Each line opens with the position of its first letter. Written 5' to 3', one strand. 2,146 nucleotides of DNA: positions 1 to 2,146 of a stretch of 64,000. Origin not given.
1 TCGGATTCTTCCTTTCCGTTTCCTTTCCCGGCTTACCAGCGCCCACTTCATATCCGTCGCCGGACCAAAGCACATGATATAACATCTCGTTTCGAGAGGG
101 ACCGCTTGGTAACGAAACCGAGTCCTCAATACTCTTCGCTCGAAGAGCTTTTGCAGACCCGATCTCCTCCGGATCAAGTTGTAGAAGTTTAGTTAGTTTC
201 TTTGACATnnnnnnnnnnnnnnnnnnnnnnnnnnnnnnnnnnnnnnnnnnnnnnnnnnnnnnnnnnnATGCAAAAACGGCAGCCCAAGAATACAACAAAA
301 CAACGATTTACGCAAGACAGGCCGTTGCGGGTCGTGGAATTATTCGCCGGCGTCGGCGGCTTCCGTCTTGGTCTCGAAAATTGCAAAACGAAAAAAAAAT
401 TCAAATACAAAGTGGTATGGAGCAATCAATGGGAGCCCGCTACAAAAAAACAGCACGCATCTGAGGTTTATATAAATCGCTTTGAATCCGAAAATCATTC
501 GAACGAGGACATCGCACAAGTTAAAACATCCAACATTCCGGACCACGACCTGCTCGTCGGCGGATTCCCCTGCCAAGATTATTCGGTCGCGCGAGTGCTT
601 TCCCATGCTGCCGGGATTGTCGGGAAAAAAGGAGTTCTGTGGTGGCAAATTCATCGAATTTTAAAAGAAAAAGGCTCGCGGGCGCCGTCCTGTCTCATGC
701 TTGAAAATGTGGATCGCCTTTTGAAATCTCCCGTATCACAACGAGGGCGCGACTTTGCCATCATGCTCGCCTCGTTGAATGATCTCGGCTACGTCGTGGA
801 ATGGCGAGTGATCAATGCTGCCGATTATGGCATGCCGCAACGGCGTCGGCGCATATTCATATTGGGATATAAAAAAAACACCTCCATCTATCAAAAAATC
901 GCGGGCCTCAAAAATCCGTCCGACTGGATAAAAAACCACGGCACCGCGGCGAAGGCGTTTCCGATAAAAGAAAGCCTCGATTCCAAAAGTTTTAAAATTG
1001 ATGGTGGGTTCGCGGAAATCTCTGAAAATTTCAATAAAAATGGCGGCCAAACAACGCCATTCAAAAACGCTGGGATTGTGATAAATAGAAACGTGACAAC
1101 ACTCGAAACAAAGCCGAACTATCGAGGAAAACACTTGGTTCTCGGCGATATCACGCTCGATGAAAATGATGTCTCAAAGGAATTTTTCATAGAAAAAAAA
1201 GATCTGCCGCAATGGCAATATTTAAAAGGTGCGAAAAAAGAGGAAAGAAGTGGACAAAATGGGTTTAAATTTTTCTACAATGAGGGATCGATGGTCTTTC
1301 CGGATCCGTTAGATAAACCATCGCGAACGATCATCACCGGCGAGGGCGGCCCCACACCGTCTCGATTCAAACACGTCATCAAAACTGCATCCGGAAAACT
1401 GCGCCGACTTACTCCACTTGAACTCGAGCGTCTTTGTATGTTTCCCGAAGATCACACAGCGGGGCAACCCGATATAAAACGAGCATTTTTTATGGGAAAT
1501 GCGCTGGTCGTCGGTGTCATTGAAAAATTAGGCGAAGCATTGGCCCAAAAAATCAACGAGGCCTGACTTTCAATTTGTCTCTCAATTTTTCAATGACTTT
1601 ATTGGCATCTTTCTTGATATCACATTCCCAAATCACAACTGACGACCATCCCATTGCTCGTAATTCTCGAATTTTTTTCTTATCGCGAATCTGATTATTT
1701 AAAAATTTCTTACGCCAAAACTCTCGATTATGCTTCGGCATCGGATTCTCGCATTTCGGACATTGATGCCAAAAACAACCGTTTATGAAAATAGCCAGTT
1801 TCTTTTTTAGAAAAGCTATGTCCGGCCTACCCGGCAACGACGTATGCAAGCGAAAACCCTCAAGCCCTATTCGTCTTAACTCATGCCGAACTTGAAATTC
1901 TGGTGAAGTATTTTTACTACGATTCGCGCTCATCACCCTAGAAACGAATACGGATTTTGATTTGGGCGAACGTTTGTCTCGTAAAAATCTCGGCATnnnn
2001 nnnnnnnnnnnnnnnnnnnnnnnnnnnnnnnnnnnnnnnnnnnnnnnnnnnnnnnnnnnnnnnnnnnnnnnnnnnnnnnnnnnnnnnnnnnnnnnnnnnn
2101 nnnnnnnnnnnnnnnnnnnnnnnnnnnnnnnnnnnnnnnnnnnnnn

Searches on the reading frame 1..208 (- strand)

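Call 4: search_protein_families(library=pfam, proteins=[window:1-208:-], max_evalue=1)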
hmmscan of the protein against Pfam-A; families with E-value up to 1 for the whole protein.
window:1-208:- (69 aa): 0 families

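Call 7: search_protein_families(library=ncbifam, proteins=[window:2-208:-], max_evalue=1)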
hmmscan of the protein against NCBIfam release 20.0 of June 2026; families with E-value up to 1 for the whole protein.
window:2-208:- (69 aa): 0 families

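Call 8: search_protein_families(library=phrogs, proteins=[window:2-208:-], max_evalue=1)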
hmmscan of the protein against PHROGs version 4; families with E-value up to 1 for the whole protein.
window:2-208:- (69 aa): 1 family
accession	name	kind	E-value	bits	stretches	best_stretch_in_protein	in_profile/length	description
phrog_12970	-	unknown function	0.2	12.8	0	37-54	20-37/65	-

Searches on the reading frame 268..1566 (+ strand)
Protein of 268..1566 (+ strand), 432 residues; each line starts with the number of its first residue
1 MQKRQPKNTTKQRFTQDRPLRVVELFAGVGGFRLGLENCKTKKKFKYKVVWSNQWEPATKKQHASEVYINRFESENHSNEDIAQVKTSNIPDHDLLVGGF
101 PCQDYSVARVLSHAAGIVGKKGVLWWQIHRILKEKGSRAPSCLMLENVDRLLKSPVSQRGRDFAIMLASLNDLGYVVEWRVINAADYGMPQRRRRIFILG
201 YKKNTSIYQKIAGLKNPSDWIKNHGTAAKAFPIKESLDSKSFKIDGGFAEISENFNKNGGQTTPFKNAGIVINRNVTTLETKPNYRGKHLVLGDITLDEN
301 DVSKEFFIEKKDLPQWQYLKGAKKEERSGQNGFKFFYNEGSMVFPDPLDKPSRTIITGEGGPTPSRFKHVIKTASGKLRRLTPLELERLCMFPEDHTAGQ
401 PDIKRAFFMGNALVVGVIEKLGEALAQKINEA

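Call 4: search_protein_families(library=pfam, proteins=[window:268-1566:+], max_evalue=1)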
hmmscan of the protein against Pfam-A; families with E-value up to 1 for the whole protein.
window:268-1566:+ (432 aa): 2 families
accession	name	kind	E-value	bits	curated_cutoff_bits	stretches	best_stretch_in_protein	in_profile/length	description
PF00145.23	DNA_methylase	-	2.9e-62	211.4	22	1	21-425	2-322/324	C-5 cytosine-specific DNA methylase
PF02475.24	TRM5-TYW2_MTfase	-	0.18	12.2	28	1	21-124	39-133/164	TRM5/TYW2 methyltransferase domain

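Call 5: search_protein_families(library=padloc, proteins=[window:268-1566:+], max_evalue=1)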
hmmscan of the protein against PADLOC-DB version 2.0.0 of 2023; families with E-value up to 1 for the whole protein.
window:268-1566:+ (432 aa): 59 families (the best 25 are shown)
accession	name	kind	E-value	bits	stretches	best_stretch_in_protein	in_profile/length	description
PDLC03329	MTase_II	-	1.8e-163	542.5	1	20-428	5-402/407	Type II methyltransferase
PDLC03272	MTase_II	-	2.3e-62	209.4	1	10-431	65-392/407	Type II methyltransferase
PDLC03378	MTase_II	-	1.4e-45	154.1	1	20-430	3-331/344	Type II methyltransferase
PDLC03361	MTase_II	-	6.5e-39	132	2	11-211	78-292/455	Type II methyltransferase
PDLC02653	DrmMII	-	1.4e-38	130.6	2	20-206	5-178/333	DrmMII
PDLC00033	DruM2|DruM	-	1.9e-34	117.5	2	15-204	17-193/368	DNA cytosine methylase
PDLC00026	DruM2|DruM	-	8.9e-32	108.9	1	20-206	5-172/336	DNA cytosine methylase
PDLC03242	MTase_II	-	8.2e-31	105.3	1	16-217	95-276/409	Type II methyltransferase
PDLC03217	MTase_II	-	2.4e-30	103.6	1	18-203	20-186/703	Type II methyltransferase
PDLC03234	MTase_II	-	3.7e-30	103.4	1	20-258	5-229/375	Type II methyltransferase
PDLC03243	MTase_II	-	8.7e-29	98.6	1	18-222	9-193/377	Type II methyltransferase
PDLC00028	DruM2|DruM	-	9.4e-29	98.3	1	20-221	6-197/397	DNA cytosine methylase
PDLC03716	oMTase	-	3.8e-26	90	1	16-204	35-202/349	orphan methyltransferase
PDLC00027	DruM2|DruM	-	7.6e-26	89.3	1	18-210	10-180/361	DNA cytosine methylase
PDLC03324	MTase_II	-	7.9e-25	85.5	1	20-200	6-168/408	Type II methyltransferase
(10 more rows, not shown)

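Call 7: search_protein_families(library=ncbifam, proteins=[window:268-1566:+], max_evalue=1)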
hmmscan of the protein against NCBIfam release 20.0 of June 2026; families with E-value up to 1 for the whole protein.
window:268-1566:+ (432 aa): 2 families
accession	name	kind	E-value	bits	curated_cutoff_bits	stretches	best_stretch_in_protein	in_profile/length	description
TIGR00675.1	dcm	superfamily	1.3e-71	242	100.65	1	22-425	1-329/329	DNA (cytosine-5-)-methyltransferase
NF007772.0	PRK10458.1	subfamily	1.3e-22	80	710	1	15-211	84-296/472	DNA cytosine methylase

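Call 69: search_solved_structures(query=window:268-1566:+, max_evalue=1e-10)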
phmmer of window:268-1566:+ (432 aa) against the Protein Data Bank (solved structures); distinct sequences matched with E-value up to 1e-10: 15.
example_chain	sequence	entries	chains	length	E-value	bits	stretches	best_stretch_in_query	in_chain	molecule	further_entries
2i9k_A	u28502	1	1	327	1.9e-31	112.8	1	19-207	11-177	Modification methylase HhaI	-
10mh_A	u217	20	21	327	2e-31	112.7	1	19-207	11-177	PROTEIN (CYTOSINE-SPECIFIC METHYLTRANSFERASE HHAI) | HaeIII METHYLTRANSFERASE | Modification methylase HhaI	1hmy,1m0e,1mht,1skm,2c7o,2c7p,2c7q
1svu_A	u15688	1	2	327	2.1e-31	112.6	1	19-207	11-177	Modification methylase HhaI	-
1fjx_A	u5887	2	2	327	2.1e-31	112.6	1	19-207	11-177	HHAI DNA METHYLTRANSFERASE | MODIFICATION METHYLASE HHAI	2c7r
2uyh_A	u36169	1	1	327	3.2e-31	112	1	19-207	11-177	MODIFICATION METHYLASE HHAI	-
2zcj_A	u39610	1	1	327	5.3e-31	111.3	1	19-207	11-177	Modification methylase HhaI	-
2uz4_A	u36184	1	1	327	1e-30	110.4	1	19-207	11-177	MODIFICATION METHYLASE HHAI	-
2uyc_A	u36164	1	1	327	1e-30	110.4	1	19-207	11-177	MODIFICATION METHYLASE HHAI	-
2z6u_A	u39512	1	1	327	1.3e-30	110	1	19-207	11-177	Modification methylase HhaI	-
2z6q_A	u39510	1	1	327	1.4e-30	109.9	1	19-207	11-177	Modification methylase HhaI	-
2z6a_A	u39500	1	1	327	3.7e-30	108.5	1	19-207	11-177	Modification methylase HhaI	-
3lx6_A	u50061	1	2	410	1.8e-17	66.8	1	20-207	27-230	Cytosine-specific methyltransferase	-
3me5_A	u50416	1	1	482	3.3e-17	65.8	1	20-207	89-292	Cytosine-specific methyltransferase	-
1dct_A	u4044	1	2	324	3.4e-15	59.2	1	21-207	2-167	PROTEIN (MODIFICATION METHYLASE HAEIII)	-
3ubt_Y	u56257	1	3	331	8e-14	54.7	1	21-207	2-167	Modification methylase HaeIII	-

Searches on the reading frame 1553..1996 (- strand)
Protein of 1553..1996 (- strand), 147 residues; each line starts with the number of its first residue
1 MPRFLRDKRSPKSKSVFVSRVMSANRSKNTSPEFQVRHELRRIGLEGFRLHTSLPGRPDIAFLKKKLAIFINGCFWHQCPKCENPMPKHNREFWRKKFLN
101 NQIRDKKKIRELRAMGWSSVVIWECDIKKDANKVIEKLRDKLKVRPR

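Call 4: search_protein_families(library=pfam, proteins=[window:1553-1996:-], max_evalue=1)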
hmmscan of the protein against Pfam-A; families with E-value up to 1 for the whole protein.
window:1553-1996:- (147 aa): 4 families
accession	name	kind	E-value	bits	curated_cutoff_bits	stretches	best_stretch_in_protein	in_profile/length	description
PF03852.21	Vsr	-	2.3e-17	63.1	27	1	19-78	10-69/74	DNA mismatch endonuclease Vsr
PF18741.7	MTES_1575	-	0.001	19.5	38.2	1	102-142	56-96/96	REase_MTES_1575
PF04480.18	DUF559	-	0.11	12.8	20.6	1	101-142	67-108/109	Protein of unknown function (DUF559)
PF08945.15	Bclx_interact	-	0.15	12.4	25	1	23-46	5-28/39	Bcl-x interacting, BH3 domain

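Call 5: search_protein_families(library=padloc, proteins=[window:1553-1996:-], max_evalue=1)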
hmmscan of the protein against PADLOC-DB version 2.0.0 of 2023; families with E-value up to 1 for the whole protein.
window:1553-1996:- (147 aa): 2 families
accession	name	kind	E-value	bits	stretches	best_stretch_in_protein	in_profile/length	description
PDLC03397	Vsr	-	2.6e-18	64.6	1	19-142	11-134/156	Type II nicking endonuclease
PDLC03678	HEase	-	3.6e-06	24.8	2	27-84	164-220/266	homing endonuclease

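Call 7: search_protein_families(library=ncbifam, proteins=[window:1553-1996:-], max_evalue=1)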
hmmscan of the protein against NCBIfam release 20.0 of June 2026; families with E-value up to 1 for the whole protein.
window:1553-1996:- (147 aa): 1 family
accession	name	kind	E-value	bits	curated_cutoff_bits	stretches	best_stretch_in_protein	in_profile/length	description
TIGR00632.1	vsr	subfamily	2e-30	105.5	97.85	1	7-126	3-119/119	DNA mismatch endonuclease Vsr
